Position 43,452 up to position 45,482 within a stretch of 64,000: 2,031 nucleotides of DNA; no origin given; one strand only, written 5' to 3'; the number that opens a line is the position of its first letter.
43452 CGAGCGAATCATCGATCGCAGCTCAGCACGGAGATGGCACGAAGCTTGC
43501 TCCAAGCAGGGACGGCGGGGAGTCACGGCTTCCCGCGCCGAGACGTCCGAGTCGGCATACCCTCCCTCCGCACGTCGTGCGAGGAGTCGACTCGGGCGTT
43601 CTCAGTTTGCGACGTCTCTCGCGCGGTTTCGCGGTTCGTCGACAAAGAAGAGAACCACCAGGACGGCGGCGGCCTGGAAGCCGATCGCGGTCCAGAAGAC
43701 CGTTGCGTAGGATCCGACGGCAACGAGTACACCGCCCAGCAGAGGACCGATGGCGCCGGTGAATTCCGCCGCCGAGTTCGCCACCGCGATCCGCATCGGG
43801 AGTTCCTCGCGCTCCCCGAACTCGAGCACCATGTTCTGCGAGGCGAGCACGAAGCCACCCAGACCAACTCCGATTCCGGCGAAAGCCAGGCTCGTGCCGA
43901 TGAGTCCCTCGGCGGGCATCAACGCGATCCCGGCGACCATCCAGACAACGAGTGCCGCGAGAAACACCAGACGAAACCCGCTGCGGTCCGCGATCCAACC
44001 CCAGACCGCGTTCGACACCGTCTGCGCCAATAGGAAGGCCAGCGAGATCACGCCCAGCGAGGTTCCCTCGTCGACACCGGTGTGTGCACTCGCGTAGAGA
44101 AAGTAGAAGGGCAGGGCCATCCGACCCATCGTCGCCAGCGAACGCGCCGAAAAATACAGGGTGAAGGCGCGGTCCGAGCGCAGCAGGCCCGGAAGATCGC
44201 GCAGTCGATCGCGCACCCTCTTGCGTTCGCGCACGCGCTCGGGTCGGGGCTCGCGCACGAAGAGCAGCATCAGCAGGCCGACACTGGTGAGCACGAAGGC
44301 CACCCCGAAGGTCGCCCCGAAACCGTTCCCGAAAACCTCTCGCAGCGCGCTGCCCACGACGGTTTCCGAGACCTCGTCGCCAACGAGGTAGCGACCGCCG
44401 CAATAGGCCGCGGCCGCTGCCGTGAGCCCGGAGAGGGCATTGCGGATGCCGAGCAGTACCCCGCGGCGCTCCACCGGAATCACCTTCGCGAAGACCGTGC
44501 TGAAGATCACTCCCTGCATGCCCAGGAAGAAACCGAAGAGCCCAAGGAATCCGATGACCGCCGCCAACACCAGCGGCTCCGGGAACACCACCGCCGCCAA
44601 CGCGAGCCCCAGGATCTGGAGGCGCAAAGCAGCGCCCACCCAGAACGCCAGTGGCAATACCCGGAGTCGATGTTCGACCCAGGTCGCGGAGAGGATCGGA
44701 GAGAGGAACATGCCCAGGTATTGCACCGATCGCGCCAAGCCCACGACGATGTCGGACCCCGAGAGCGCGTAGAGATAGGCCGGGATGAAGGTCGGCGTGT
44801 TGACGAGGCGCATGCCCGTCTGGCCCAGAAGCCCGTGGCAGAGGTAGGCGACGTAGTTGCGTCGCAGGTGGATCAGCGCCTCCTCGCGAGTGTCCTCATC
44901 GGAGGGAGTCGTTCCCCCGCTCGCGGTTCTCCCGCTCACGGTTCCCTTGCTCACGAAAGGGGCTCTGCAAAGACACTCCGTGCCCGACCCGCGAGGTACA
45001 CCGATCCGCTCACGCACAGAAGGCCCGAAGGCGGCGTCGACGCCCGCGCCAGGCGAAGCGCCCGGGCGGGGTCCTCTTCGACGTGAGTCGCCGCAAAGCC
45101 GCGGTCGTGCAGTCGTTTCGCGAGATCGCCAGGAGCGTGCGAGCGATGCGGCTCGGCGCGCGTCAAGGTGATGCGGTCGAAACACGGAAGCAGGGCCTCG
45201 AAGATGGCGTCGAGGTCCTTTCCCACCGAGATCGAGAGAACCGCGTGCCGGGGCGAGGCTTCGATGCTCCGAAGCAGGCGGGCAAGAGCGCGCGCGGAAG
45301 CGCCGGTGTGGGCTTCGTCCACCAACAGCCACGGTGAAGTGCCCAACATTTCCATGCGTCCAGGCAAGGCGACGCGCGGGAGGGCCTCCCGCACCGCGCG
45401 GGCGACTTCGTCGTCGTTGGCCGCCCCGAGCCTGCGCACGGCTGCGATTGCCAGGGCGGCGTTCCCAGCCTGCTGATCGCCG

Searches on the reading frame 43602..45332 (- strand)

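Call 6: search_protein_families(library=pfam, proteins=[window:43602-45332:-], max_evalue=0.001)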
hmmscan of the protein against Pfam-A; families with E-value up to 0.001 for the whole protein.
window:43602-45332:- (576 aa): 1 family
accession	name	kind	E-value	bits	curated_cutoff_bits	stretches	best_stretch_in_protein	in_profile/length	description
PF07690.21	MFS_1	-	3.1e-28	99.1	33.4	2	396-571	4-180/347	Major Facilitator Superfamily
